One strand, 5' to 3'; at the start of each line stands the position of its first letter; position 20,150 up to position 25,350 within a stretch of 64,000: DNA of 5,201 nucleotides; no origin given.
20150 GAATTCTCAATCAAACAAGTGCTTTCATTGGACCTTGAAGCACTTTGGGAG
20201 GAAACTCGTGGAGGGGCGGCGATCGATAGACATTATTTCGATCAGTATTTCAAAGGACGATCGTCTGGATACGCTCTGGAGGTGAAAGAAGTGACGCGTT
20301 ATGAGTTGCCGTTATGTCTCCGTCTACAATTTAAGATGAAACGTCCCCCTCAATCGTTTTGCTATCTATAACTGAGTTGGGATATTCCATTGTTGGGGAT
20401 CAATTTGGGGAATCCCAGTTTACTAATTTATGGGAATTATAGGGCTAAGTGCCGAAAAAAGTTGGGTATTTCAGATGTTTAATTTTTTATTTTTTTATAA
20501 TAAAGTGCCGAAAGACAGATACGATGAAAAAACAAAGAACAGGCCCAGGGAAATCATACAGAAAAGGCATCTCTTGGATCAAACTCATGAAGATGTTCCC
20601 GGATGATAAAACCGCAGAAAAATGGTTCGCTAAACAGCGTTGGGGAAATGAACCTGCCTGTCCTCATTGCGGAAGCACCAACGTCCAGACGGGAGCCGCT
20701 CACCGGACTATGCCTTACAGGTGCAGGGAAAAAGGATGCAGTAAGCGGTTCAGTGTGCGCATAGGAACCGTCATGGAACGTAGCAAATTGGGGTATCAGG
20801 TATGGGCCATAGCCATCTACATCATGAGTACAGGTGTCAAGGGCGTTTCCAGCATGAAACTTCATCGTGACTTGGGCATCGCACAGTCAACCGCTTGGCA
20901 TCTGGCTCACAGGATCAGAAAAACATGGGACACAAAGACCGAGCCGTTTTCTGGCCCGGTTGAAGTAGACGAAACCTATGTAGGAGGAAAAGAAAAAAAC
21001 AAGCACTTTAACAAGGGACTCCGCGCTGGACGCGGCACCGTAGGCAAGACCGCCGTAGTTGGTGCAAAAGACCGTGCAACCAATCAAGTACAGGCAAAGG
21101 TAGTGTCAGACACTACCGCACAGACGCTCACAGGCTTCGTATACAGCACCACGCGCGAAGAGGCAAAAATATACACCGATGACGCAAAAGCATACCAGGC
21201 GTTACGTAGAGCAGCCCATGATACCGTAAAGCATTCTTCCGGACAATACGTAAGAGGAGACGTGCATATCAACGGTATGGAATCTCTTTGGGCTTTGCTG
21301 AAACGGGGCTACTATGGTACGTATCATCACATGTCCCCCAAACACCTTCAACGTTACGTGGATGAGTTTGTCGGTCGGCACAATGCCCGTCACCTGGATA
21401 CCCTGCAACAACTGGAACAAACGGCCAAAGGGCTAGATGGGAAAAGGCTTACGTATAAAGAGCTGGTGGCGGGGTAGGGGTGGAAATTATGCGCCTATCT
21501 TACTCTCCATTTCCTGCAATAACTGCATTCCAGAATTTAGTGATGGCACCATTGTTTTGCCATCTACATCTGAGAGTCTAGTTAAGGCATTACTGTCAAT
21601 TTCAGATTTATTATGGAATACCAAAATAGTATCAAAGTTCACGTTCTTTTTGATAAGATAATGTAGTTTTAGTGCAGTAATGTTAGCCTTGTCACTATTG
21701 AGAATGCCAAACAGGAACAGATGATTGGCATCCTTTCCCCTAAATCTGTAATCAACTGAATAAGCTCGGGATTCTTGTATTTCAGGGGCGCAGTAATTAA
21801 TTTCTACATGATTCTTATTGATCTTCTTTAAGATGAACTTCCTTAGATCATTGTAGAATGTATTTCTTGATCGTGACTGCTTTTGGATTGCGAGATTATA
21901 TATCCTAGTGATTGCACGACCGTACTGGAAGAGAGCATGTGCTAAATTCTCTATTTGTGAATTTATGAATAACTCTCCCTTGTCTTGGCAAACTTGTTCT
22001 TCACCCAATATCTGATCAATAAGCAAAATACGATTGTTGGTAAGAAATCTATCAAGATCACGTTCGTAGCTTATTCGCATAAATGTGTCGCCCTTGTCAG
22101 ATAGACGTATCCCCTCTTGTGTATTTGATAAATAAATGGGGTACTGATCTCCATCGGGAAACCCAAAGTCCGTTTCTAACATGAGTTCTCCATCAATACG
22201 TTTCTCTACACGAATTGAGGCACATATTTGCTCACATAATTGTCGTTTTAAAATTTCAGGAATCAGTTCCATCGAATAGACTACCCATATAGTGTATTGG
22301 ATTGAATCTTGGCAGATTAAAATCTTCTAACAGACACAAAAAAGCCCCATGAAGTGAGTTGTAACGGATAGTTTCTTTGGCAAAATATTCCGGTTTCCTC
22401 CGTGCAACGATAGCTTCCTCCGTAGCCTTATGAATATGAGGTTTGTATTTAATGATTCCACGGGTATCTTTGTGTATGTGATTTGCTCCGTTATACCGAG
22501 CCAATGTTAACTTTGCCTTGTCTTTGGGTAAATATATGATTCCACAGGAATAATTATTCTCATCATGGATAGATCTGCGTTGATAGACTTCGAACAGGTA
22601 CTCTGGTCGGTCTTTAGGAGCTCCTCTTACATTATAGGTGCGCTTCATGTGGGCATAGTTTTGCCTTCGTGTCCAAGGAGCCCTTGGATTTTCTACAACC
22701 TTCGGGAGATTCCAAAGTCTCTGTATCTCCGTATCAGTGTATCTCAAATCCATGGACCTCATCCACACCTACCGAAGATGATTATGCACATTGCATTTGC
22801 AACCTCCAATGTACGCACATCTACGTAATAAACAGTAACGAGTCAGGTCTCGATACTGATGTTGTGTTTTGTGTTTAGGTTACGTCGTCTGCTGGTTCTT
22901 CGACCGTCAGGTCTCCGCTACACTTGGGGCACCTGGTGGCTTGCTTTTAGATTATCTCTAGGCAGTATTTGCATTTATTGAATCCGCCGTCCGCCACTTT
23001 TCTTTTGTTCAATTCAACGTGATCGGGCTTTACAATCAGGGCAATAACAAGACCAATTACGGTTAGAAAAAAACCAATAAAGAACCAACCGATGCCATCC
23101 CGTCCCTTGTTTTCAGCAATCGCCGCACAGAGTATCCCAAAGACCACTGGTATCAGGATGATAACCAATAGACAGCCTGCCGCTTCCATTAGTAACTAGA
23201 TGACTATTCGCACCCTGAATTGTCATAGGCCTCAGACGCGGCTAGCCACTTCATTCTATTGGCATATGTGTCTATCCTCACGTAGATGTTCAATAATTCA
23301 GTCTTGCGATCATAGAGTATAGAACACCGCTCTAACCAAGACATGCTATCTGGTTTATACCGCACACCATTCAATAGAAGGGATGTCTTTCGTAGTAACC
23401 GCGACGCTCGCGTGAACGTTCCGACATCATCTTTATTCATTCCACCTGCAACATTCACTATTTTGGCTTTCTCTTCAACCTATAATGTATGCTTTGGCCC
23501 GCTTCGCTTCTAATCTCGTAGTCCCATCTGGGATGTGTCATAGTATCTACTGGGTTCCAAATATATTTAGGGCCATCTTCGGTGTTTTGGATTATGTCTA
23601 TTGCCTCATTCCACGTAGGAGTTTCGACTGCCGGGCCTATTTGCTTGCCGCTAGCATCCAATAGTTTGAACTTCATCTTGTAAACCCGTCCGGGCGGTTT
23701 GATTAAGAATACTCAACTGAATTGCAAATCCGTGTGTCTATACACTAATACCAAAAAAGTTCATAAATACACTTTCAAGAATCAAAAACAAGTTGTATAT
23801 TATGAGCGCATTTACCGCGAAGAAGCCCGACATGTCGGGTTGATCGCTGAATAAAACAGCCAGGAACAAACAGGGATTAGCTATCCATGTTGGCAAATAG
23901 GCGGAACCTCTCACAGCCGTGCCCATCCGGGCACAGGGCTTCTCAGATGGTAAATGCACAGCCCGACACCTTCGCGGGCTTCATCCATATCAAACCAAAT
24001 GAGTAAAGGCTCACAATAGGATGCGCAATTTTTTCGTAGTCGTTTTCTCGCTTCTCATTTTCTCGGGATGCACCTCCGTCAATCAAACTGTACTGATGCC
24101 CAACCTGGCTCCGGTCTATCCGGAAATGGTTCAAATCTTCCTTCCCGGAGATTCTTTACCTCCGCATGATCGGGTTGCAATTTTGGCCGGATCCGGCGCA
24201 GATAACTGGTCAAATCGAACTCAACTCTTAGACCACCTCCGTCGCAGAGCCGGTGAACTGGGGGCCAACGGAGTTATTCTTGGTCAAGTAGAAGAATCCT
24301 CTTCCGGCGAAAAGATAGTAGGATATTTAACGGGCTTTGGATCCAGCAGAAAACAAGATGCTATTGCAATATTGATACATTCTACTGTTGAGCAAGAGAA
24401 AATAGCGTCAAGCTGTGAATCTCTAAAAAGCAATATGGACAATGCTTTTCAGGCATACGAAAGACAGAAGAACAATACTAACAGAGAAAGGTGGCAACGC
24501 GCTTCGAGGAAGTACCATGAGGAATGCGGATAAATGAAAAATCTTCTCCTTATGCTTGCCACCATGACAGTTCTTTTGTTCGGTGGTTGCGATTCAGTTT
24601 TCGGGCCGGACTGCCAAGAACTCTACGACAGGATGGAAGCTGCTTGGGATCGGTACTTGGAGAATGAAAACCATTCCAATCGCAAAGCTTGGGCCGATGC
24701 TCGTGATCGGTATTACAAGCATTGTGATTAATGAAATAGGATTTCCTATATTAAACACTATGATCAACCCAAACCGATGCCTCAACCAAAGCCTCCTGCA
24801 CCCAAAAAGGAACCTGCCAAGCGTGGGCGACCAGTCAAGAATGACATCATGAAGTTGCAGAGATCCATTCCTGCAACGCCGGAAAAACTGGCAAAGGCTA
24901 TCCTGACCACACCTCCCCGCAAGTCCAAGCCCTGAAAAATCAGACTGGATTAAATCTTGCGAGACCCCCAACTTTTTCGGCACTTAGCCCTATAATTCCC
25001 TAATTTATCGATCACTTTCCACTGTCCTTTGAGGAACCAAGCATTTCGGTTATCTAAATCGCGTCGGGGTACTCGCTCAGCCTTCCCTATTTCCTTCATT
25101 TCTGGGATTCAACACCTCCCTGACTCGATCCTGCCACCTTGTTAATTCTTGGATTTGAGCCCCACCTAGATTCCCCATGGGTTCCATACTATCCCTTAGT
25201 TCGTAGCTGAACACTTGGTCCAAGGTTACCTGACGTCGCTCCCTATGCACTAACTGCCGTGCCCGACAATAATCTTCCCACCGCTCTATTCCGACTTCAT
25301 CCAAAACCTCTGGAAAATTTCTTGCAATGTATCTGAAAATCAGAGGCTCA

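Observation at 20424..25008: IS1595-family element with intact ends and 8-bp TSD that carries ~3.5 kb of passenger genes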

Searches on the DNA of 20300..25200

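Call 106: search_rna_families(source=window, start=20300, end=25200, threshold=evalue, max_evalue=0.1)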
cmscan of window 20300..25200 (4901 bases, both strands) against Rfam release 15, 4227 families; matches with E-value up to 0.1: 0.
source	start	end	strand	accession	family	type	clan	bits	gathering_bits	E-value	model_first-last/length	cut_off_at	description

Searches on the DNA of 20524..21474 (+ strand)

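Call 105: search_rna_families(source=L016, start=11500, end=13900, threshold=evalue, max_evalue=0.1)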
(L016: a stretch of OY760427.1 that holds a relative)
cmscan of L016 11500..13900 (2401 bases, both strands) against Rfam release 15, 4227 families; matches with E-value up to 0.1: 0.
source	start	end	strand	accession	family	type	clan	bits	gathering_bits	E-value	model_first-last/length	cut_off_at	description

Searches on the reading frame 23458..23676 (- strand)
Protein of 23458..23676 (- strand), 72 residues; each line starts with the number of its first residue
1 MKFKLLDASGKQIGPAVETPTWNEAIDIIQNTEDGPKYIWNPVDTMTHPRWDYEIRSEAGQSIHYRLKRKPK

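Call 4: search_protein_families(library=pfam, proteins=[window:23458-23676:-], max_evalue=0.1)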
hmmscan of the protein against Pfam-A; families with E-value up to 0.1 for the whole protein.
window:23458-23676:- (72 aa): 0 families

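Call 9: search_protein_families(library=padloc, proteins=[window:23458-23676:-], max_evalue=0.1)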
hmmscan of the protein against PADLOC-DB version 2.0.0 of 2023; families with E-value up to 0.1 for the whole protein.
window:23458-23676:- (72 aa): 0 families

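Call 10: search_protein_families(library=ncbifam, proteins=[window:23458-23676:-], max_evalue=0.1)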
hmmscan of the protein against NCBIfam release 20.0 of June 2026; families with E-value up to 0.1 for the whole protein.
window:23458-23676:- (72 aa): 0 families

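Call 74: search_protein_families(library=pfam, proteins=[window:23461-23676:-], max_evalue=10)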
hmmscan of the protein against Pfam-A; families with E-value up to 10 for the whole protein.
window:23461-23676:- (72 aa): 0 families

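Call 76: search_protein_families(library=phrogs, proteins=[window:23461-23676:-], max_evalue=0.01)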
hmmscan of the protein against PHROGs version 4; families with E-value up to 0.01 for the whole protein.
window:23461-23676:- (72 aa): 0 families

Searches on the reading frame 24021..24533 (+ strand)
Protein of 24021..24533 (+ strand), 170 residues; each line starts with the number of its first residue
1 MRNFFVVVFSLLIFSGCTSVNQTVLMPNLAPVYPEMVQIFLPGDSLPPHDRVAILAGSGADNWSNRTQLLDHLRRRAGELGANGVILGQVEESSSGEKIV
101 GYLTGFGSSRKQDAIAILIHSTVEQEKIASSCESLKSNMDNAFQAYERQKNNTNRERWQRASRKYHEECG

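Call 4: search_protein_families(library=pfam, proteins=[window:24021-24533:+], max_evalue=0.1)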
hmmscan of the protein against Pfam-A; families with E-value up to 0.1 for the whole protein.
window:24021-24533:+ (170 aa): 0 families

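Call 9: search_protein_families(library=padloc, proteins=[window:24021-24533:+], max_evalue=0.1)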
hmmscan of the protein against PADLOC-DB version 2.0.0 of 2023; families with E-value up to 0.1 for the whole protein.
window:24021-24533:+ (170 aa): 0 families

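Call 10: search_protein_families(library=ncbifam, proteins=[window:24021-24533:+], max_evalue=0.1)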
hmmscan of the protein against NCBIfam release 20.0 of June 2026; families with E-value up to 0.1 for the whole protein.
window:24021-24533:+ (170 aa): 0 families

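Call 74: search_protein_families(library=pfam, proteins=[window:24021-24530:+], max_evalue=10)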
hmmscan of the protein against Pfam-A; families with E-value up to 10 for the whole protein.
window:24021-24530:+ (170 aa): 1 family
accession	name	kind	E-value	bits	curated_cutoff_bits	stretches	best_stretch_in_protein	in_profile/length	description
PF01906.23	YbjQ_1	-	0.18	12.8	23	1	65-97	57-89/103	Putative heavy-metal-binding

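Call 76: search_protein_families(library=phrogs, proteins=[window:24021-24530:+], max_evalue=0.01)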
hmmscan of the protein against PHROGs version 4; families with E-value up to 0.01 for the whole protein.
window:24021-24530:+ (170 aa): 0 families

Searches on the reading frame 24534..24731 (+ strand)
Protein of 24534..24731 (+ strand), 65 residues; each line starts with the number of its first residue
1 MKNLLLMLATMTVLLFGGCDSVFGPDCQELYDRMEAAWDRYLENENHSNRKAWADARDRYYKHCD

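Call 4: search_protein_families(library=pfam, proteins=[window:24534-24731:+], max_evalue=0.1)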
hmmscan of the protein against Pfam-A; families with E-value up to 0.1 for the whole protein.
window:24534-24731:+ (65 aa): 1 family
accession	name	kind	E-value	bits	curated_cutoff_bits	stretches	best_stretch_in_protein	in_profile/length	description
PF16846.10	Cep3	-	0.039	12.9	22.5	1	25-62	31-64/511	Centromere DNA-binding protein complex CBF3 subunit B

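Call 9: search_protein_families(library=padloc, proteins=[window:24534-24731:+], max_evalue=0.1)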
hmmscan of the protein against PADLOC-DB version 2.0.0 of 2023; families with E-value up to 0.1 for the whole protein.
window:24534-24731:+ (65 aa): 1 family
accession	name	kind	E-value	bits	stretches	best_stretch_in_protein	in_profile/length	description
PDLC02574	DrmA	-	0.024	11.7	1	29-53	4-28/269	DrmA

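Call 10: search_protein_families(library=ncbifam, proteins=[window:24534-24731:+], max_evalue=0.1)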
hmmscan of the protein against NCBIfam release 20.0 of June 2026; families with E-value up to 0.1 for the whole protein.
window:24534-24731:+ (65 aa): 1 family
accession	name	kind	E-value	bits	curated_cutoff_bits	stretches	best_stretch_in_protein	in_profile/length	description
NF011379.0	PRK14804.1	equivalog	0.026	13.6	373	1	3-41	110-147/311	ornithine carbamoyltransferase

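Call 74: search_protein_families(library=pfam, proteins=[window:24534-24728:+], max_evalue=10)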
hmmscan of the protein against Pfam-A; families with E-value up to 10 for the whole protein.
window:24534-24728:+ (65 aa): 1 family
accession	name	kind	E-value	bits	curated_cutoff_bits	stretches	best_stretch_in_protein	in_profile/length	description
PF16846.10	Cep3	-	0.039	12.9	22.5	1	25-62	31-64/511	Centromere DNA-binding protein complex CBF3 subunit B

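Call 76: search_protein_families(library=phrogs, proteins=[window:24534-24728:+], max_evalue=0.01)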
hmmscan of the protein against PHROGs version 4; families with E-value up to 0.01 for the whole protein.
window:24534-24728:+ (65 aa): 0 families

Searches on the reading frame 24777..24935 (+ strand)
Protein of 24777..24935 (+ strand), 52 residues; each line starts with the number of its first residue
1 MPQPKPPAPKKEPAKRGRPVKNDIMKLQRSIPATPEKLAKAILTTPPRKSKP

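Call 4: search_protein_families(library=pfam, proteins=[window:24777-24935:+], max_evalue=0.1)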
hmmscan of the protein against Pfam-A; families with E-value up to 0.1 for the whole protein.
window:24777-24935:+ (52 aa): 0 families

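Call 9: search_protein_families(library=padloc, proteins=[window:24777-24935:+], max_evalue=0.1)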
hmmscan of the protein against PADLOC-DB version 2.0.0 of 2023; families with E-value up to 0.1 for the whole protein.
window:24777-24935:+ (52 aa): 0 families

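Call 10: search_protein_families(library=ncbifam, proteins=[window:24777-24935:+], max_evalue=0.1)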
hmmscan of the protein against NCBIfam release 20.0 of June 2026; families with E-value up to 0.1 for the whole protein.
window:24777-24935:+ (52 aa): 0 families

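Call 41: find_homologous_proteins(query=window:24777-24932:+, max_evalue=0.01)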
Query window:24777-24932:+ (52 aa): 5 proteins with E <= 0.01 among 6 candidates.
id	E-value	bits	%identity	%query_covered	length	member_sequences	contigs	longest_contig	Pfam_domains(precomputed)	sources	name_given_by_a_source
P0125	1.9e-20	89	94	98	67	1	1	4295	-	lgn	-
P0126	3.4e-16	76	89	67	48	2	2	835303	-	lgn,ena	-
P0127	1.4e-13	68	80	87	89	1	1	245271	-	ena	-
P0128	9.9e-9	52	78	69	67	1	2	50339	-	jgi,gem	-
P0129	2.3e-8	51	76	71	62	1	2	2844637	-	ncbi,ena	-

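Call 74: search_protein_families(library=pfam, proteins=[window:24777-24932:+], max_evalue=10)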
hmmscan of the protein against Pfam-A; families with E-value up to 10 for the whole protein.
seq(52 aa): 0 families

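Call 76: search_protein_families(library=phrogs, proteins=[window:24777-24932:+], max_evalue=0.01)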
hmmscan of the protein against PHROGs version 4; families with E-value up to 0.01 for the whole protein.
window:24777-24932:+ (52 aa): 0 families
